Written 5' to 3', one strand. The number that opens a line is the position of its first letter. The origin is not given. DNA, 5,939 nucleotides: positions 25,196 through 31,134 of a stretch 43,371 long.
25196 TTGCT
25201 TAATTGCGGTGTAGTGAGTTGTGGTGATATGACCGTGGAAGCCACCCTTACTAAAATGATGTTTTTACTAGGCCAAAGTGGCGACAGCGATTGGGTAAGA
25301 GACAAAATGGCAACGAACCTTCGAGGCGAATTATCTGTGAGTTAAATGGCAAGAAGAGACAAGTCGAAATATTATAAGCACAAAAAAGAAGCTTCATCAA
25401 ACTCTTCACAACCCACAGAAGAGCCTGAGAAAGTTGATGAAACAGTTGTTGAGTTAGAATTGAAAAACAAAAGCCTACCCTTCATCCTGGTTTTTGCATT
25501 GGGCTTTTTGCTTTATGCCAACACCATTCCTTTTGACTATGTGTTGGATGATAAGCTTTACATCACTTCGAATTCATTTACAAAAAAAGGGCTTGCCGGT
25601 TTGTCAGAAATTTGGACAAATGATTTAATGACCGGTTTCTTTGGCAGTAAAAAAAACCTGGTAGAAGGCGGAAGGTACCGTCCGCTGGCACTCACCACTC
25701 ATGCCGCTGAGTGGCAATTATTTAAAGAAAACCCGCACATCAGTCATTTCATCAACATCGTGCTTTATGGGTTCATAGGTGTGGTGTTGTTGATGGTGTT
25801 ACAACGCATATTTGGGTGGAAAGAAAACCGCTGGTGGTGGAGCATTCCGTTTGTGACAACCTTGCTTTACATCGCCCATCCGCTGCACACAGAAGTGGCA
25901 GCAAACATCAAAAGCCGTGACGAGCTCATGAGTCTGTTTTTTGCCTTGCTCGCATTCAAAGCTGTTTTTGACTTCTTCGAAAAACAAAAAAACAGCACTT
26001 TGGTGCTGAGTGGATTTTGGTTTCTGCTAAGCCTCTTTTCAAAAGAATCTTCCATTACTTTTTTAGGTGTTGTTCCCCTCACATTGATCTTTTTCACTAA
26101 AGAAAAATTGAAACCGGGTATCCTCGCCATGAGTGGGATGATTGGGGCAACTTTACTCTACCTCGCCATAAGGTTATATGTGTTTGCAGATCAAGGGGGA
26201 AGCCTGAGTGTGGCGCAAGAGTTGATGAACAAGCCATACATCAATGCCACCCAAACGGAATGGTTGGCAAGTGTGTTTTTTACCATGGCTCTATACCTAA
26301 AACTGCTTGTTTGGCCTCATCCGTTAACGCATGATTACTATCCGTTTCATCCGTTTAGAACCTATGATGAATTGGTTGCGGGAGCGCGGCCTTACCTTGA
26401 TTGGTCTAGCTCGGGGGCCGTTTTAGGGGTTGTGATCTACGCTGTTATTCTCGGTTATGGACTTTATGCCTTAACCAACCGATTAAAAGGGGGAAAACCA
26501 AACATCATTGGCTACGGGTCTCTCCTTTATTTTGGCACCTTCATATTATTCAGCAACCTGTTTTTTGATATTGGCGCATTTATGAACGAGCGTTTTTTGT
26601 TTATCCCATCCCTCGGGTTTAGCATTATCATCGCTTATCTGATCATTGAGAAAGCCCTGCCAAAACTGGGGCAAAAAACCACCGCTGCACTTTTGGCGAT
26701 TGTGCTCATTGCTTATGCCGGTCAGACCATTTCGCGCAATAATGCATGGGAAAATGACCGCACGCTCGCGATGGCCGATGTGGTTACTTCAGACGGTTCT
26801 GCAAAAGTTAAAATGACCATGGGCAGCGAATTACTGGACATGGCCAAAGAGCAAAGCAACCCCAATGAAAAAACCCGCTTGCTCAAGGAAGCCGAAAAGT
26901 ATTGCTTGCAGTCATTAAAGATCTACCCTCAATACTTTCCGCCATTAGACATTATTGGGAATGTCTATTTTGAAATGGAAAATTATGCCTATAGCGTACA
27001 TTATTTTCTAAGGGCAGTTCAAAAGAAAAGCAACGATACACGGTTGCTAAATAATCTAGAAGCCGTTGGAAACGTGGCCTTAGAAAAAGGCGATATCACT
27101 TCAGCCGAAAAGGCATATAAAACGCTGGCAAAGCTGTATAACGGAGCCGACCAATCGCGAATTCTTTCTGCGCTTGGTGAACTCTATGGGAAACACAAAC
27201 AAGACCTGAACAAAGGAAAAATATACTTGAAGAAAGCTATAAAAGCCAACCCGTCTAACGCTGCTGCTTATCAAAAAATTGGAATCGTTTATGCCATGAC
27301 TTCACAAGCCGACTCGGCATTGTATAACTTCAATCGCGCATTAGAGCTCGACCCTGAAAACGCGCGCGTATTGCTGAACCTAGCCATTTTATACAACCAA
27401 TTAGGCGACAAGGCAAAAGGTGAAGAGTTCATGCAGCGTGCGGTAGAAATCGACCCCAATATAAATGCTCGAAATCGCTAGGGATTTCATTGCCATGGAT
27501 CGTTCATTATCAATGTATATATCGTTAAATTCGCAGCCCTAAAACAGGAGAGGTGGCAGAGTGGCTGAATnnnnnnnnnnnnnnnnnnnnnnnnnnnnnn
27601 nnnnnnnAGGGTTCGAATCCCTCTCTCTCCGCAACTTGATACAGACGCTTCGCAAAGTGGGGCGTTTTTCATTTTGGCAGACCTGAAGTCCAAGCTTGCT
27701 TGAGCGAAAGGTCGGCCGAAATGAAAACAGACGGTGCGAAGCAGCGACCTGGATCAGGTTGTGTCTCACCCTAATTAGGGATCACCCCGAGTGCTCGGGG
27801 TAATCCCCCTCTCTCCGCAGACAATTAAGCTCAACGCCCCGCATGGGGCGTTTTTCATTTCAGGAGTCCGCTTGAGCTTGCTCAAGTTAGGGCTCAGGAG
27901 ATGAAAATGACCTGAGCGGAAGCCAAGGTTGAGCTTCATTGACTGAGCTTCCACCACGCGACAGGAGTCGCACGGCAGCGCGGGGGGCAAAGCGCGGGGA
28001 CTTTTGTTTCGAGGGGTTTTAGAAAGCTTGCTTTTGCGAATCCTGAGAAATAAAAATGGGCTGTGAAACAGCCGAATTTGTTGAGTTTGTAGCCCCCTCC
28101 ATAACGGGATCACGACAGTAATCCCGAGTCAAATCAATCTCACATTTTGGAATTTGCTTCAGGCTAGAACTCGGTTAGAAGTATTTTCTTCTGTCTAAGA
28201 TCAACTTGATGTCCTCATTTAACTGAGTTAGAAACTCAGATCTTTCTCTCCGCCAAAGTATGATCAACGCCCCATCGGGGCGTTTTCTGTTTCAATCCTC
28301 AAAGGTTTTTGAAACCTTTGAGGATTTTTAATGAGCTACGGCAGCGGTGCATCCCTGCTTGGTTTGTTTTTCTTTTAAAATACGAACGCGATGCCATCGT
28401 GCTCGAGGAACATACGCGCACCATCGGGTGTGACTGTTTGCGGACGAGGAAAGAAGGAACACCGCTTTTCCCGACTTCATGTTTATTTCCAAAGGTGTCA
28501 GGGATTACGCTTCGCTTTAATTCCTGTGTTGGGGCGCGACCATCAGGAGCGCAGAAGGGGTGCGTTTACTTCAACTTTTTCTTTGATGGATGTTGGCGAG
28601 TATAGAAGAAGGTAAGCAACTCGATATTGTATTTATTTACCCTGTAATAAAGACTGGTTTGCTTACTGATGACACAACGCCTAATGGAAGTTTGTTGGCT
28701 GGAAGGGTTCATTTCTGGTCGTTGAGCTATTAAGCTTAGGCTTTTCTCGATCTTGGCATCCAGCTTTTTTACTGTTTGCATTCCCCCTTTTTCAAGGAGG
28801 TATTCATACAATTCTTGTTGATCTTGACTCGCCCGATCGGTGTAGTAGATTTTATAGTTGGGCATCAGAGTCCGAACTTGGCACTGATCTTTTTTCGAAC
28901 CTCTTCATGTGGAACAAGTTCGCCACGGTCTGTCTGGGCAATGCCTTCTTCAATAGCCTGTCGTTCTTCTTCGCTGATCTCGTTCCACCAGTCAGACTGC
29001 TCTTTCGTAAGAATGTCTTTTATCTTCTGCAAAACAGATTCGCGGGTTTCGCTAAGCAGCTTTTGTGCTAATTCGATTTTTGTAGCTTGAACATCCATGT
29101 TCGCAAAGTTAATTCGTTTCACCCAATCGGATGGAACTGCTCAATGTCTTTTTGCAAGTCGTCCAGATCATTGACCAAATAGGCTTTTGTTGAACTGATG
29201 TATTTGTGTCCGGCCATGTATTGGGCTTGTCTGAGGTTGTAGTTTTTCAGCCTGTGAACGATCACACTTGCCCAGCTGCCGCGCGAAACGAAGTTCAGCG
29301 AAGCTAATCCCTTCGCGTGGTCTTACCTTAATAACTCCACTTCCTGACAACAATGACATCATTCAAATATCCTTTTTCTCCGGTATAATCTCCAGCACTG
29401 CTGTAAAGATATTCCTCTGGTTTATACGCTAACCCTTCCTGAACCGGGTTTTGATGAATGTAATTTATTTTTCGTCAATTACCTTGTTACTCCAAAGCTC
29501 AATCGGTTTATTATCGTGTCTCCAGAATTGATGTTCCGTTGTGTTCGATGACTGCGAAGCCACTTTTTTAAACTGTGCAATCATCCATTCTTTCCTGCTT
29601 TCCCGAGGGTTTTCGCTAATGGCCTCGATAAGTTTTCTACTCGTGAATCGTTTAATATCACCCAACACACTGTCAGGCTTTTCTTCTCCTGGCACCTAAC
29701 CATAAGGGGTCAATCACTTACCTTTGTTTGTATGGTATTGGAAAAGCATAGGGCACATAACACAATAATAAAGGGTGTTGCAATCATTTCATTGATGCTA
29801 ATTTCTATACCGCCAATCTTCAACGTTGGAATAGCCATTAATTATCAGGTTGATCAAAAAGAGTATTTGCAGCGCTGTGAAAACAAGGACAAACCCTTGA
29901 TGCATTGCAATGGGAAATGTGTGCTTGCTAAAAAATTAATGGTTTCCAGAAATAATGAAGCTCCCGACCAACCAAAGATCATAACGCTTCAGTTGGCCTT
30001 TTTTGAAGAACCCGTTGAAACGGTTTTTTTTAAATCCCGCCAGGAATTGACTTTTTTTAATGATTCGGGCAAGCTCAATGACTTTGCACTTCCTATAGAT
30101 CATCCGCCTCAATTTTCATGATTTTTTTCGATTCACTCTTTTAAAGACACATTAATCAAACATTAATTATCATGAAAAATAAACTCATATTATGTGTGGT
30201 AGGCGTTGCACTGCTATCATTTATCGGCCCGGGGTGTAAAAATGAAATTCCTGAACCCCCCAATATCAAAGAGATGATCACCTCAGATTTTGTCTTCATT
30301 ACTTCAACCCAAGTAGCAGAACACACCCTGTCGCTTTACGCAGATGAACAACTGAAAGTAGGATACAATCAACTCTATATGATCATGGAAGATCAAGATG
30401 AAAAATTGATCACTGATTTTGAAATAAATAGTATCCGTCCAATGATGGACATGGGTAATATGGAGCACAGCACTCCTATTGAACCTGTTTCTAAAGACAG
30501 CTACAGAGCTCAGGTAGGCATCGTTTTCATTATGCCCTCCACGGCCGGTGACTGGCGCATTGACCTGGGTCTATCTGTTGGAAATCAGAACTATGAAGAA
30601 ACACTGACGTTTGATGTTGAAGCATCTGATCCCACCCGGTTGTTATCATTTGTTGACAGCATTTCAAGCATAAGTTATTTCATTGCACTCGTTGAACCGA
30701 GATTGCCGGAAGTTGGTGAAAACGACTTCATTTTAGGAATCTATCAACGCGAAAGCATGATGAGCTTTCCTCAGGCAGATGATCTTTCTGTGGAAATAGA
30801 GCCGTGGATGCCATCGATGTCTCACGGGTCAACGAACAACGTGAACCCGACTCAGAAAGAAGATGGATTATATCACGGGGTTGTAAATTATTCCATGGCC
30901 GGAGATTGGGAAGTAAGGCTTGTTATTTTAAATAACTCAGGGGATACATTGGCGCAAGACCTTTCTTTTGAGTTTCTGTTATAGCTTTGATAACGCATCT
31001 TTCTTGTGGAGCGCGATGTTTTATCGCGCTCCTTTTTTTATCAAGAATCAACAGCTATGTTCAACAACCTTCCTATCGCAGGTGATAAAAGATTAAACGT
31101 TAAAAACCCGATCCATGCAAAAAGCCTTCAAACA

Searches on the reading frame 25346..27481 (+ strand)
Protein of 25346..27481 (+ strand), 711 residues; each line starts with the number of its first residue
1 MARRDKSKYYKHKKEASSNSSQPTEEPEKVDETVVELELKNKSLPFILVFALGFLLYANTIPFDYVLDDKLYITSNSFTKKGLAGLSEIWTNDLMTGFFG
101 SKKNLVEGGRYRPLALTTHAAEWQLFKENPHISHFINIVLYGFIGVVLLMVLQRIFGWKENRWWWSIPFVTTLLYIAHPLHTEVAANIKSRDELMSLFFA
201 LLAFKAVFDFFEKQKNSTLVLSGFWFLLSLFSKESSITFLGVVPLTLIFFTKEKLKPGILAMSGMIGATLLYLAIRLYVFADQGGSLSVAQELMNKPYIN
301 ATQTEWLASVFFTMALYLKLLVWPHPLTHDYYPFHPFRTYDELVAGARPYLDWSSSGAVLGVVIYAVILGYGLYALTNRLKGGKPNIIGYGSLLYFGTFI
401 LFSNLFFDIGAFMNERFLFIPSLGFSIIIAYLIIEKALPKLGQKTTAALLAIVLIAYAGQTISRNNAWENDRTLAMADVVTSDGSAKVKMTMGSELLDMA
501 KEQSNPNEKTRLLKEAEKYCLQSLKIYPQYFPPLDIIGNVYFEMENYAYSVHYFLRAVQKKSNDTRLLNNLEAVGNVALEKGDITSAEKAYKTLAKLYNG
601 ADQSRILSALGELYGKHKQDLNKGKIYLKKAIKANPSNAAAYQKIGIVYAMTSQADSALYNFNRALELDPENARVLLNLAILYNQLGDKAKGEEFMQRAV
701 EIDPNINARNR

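Call 88: search_protein_families(library=pfam, proteins=[window:25346-27481:+], max_evalue=0.00001)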
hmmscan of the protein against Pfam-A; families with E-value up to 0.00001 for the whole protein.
window:25346-27481:+ (711 aa): 10 families
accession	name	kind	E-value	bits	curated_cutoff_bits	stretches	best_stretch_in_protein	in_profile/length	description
PF07719.23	TPR_2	-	2.3e-16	58.9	27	0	639-672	1-34/34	Tetratricopeptide repeat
PF00515.34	TPR_1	-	1.7e-15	56.5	27.8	0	673-705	1-33/34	Tetratricopeptide repeat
PF13181.12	TPR_8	-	1.8e-14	53.1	25.7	0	673-705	1-33/34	Tetratricopeptide repeat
PF13431.12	TPR_17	-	5.7e-12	45.3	24.4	0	662-691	2-31/34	Tetratricopeptide repeat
PF13424.12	TPR_12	-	1e-11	45.3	30.1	0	606-670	5-76/77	Tetratricopeptide repeat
PF13432.12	TPR_16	-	2.3e-11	44.3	32.7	0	654-705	12-63/65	Tetratricopeptide repeat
PF13414.12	TPR_11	-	2.6e-10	40.3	26.8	0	656-687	11-42/42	TPR repeat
PF14559.12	TPR_19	-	1.1e-09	39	25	1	654-705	6-57/68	Tetratricopeptide repeat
PF23914.1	TPR_CcmH_CycH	-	1.4e-07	31.9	42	0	618-704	29-118/158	Cytochrome c-type biogenesis protein H TPR domain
PF13428.12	TPR_14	-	1.7e-07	31.6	23.5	0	640-681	2-43/44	Tetratricopeptide repeat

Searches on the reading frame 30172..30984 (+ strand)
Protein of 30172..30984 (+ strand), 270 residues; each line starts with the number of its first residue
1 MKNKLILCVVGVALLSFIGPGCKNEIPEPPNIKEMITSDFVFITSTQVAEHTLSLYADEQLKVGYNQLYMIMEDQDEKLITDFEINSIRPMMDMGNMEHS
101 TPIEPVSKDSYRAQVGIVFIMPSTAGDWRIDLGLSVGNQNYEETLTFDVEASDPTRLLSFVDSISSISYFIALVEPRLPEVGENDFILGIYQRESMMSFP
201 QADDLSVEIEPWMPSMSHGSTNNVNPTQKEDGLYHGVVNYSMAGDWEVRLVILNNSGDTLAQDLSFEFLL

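Call 88: search_protein_families(library=pfam, proteins=[window:30172-30984:+], max_evalue=0.00001)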
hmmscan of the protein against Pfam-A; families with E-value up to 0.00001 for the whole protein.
window:30172-30984:+ (270 aa): 1 family
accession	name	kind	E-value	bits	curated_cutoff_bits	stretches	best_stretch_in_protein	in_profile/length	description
PF13115.11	YtkA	-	1.7e-15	57.9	25.9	1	169-250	7-84/85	YtkA-like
